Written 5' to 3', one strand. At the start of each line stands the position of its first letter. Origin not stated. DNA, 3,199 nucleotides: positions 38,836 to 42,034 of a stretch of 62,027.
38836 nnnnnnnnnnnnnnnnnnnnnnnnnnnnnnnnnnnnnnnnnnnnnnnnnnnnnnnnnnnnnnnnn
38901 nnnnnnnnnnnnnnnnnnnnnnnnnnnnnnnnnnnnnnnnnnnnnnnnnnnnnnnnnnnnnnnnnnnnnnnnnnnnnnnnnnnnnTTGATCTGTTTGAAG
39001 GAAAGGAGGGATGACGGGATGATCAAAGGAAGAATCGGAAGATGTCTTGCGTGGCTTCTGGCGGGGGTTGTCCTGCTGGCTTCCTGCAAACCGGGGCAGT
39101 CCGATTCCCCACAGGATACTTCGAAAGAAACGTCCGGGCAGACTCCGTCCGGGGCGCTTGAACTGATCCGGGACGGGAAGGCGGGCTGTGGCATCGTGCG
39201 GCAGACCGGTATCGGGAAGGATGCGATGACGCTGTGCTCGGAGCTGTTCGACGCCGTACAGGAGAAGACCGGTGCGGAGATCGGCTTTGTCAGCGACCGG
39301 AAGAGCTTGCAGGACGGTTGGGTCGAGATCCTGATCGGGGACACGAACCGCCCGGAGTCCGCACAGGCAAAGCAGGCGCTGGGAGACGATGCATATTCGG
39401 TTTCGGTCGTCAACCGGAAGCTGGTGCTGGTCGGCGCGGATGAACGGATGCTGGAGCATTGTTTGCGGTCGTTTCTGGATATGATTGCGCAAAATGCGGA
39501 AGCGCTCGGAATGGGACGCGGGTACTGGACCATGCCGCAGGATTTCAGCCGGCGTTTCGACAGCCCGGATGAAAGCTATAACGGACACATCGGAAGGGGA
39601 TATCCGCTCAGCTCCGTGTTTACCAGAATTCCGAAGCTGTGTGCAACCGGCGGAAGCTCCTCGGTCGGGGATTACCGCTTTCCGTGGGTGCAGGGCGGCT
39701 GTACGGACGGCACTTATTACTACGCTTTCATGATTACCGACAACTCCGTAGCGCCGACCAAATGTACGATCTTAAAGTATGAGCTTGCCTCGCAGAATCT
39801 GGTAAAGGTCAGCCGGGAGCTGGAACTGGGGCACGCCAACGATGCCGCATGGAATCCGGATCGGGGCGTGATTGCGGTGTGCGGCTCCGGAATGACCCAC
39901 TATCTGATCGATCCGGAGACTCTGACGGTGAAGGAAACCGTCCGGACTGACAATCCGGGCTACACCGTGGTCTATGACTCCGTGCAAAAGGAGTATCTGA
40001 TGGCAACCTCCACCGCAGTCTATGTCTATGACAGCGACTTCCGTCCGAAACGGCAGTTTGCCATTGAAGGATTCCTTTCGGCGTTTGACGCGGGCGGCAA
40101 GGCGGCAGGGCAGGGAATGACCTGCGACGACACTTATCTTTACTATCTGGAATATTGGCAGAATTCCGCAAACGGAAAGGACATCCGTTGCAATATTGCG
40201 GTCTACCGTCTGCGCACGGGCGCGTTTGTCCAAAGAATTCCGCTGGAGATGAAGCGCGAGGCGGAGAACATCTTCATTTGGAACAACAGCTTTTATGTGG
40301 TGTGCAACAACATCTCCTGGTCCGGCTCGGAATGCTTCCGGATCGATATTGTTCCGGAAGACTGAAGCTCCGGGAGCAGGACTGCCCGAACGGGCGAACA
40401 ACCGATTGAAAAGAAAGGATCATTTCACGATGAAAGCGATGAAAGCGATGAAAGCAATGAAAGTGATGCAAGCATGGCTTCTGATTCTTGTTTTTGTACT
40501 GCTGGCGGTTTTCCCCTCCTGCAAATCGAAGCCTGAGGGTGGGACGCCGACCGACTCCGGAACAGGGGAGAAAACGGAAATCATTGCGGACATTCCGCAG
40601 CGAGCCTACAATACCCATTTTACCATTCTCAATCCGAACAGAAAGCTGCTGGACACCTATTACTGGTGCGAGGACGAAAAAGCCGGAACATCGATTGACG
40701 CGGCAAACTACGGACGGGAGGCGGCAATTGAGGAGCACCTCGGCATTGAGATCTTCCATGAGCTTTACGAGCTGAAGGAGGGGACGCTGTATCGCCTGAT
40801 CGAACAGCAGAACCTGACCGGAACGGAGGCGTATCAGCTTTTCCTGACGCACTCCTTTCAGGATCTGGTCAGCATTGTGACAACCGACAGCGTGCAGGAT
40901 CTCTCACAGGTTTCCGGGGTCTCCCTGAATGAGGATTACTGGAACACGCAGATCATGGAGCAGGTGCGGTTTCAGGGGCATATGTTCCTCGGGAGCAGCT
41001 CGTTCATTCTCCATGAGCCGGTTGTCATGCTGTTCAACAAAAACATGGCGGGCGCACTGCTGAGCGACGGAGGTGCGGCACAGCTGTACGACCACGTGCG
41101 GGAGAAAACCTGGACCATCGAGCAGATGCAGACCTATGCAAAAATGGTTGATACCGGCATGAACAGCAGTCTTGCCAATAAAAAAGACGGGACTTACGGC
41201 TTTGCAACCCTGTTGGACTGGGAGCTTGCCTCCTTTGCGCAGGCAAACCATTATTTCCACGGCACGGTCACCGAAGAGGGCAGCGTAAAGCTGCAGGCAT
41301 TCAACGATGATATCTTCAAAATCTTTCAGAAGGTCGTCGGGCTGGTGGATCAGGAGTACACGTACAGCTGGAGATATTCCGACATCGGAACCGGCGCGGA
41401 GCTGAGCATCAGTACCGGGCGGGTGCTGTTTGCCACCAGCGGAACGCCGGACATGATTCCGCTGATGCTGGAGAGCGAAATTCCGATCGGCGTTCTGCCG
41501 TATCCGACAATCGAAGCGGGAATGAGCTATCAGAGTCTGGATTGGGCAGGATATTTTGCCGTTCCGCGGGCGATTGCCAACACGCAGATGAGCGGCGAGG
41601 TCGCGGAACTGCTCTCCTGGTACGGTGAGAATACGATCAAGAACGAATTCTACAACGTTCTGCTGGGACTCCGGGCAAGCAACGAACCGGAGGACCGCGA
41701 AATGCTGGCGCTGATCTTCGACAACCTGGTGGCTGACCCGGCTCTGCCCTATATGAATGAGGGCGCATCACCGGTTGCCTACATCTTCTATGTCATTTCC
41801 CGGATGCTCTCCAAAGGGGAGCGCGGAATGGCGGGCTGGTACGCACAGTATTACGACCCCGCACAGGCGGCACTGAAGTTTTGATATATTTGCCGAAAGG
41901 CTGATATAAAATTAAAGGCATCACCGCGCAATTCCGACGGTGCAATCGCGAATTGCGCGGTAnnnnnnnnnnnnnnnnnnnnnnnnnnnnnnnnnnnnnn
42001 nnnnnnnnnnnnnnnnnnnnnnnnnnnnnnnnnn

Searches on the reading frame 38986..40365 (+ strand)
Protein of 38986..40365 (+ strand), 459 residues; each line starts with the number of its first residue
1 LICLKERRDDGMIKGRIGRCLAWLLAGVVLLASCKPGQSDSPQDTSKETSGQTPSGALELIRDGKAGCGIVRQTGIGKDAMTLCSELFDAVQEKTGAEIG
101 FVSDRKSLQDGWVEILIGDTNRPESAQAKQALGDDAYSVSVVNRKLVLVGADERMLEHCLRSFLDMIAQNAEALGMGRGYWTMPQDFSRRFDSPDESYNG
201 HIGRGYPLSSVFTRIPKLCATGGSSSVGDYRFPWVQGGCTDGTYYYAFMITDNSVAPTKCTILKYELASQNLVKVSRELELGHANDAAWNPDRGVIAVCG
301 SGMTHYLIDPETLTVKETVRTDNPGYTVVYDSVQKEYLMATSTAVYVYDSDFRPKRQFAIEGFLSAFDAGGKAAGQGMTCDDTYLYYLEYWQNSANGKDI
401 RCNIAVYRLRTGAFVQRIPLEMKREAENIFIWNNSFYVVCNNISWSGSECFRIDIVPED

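Call 3: search_protein_families(library=pfam, proteins=[window:38986-40365:+], max_evalue=0.01)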
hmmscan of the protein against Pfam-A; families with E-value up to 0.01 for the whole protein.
window:38986-40365:+ (459 aa): 0 families

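Call 4: search_protein_families(library=ncbifam, proteins=[window:38986-40365:+], max_evalue=0.01)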
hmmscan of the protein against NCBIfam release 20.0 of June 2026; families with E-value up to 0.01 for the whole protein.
window:38986-40365:+ (459 aa): 0 families

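Call 13: search_protein_families(library=pfam, proteins=[window:38986-40365:+], max_evalue=10)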
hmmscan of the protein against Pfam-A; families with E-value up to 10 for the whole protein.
window:38986-40365:+ (459 aa): 3 families
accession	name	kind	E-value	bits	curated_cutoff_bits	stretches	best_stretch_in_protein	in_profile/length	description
PF21311.3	Phage_RBD_prop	-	0.058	13.4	23.7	1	376-423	165-208/255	Phage 5-bladed beta propeller receptor binding platform domain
PF03678.21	Adeno_hexon_C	-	0.066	13.1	27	1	307-387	102-182/241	Hexon, adenovirus major coat protein, C-terminal domain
PF02838.20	Glyco_hydro_20b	-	0.25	12.5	26.1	1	126-171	67-112/124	Glycosyl hydrolase family 20, domain 2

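Call 16: search_solved_structures(query=window:38986-40365:+, max_evalue=1)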
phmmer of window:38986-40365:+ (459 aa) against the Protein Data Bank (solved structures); distinct sequences matched with E-value up to 1: 16.
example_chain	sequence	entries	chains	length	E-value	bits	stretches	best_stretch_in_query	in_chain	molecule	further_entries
7na6_A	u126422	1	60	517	0.071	14.9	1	201-337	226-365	Capsid protein VP1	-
6u0r_A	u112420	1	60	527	0.12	14.2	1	196-336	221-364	Capsid protein VP1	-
9zcw_1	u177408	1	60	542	0.13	13.9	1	196-336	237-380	Engineered AAV2 capsid protein VP3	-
8fzn_A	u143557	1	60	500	0.16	13.7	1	196-335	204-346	Capsid protein VP1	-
6ih9_A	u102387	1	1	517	0.17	13.6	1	196-335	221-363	Capsid protein VP1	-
1lp3_A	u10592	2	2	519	0.17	13.6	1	196-335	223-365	AAV-2 capsid protein | Capsid protein VP1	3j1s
6u0v_A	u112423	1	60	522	0.17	13.6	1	196-335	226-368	Capsid protein VP1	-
6u3q_A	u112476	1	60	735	0.22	13.2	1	219-337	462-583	Capsid protein VP1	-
6cbe_A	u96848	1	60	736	0.34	12.6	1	196-335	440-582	Capsid protein VP1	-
6ihb_A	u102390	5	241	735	0.35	12.6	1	196-335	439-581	Capsid protein VP1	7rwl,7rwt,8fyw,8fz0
6nz0_A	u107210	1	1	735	0.35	12.6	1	196-335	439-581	Capsid protein VP1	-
6e9d_A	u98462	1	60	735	0.35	12.6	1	196-335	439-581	Capsid protein VP1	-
9lgj_A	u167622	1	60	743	0.4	12.4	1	196-335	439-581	Capsid protein VP1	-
5ipk_A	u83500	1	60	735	0.56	11.9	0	211-335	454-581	Capsid protein VP1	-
5ipi_A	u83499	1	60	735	0.59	11.8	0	212-335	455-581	Capsid protein VP1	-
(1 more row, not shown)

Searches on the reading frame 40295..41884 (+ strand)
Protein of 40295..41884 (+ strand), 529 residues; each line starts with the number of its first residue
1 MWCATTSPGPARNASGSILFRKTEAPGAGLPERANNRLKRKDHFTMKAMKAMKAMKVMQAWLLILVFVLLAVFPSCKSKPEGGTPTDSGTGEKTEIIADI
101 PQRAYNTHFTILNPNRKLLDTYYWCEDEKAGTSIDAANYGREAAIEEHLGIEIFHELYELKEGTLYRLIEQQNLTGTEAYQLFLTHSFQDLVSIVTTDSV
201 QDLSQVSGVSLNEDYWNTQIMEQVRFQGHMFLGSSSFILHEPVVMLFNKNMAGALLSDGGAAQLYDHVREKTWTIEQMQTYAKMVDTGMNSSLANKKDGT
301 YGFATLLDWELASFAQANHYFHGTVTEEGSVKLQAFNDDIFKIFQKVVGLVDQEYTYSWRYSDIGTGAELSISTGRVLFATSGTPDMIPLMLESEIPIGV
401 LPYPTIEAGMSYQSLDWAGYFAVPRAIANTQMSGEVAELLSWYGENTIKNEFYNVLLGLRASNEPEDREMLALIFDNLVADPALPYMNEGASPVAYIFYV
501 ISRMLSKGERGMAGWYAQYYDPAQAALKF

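Call 3: search_protein_families(library=pfam, proteins=[window:40295-41884:+], max_evalue=0.01)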
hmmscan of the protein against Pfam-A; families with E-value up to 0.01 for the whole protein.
window:40295-41884:+ (529 aa): 0 families

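Call 4: search_protein_families(library=ncbifam, proteins=[window:40295-41884:+], max_evalue=0.01)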
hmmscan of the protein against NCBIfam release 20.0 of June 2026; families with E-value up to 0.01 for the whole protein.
window:40295-41884:+ (529 aa): 0 families

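Call 13: search_protein_families(library=pfam, proteins=[window:40295-41884:+], max_evalue=10)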
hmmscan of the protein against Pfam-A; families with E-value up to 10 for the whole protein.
window:40295-41884:+ (529 aa): 0 families

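Call 81: search_solved_structures(query=A7, max_evalue=1)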
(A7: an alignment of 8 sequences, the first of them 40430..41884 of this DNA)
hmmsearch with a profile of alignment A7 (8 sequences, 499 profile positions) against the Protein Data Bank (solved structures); distinct sequences matched with E-value up to 1: 3.
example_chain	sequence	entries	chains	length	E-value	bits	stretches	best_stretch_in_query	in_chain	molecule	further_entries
2xd2_A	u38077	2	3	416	0.12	14.3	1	334-413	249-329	MALTOSE/MALTODEXTRIN-BINDING PROTEIN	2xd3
5lgd_B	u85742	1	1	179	0.97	11.3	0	263-328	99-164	PfEMP1 variant 1 of strain MC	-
3c64_A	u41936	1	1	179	0.98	11.3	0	263-328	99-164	PfEMP1 variant 2 of strain MC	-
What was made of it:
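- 40430..41884 (+): SBP-like lipoprotein of about 480 aa, from a family with no Pfam model. A paralog lies at 4962-6428. Only a weak MalE hit, E 0.12 (call 81).
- On ABC-transporter solute-binding proteins (SBP_bac_1): The family profile against PDB gives MalE E 0.12 (call 81).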

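Call 104: search_protein_families(library=ncbifam, proteins=[window:40430-41884:+], max_evalue=0.001)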
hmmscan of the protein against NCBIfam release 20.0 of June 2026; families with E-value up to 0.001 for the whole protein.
window:40430-41884:+ (484 aa): 0 families
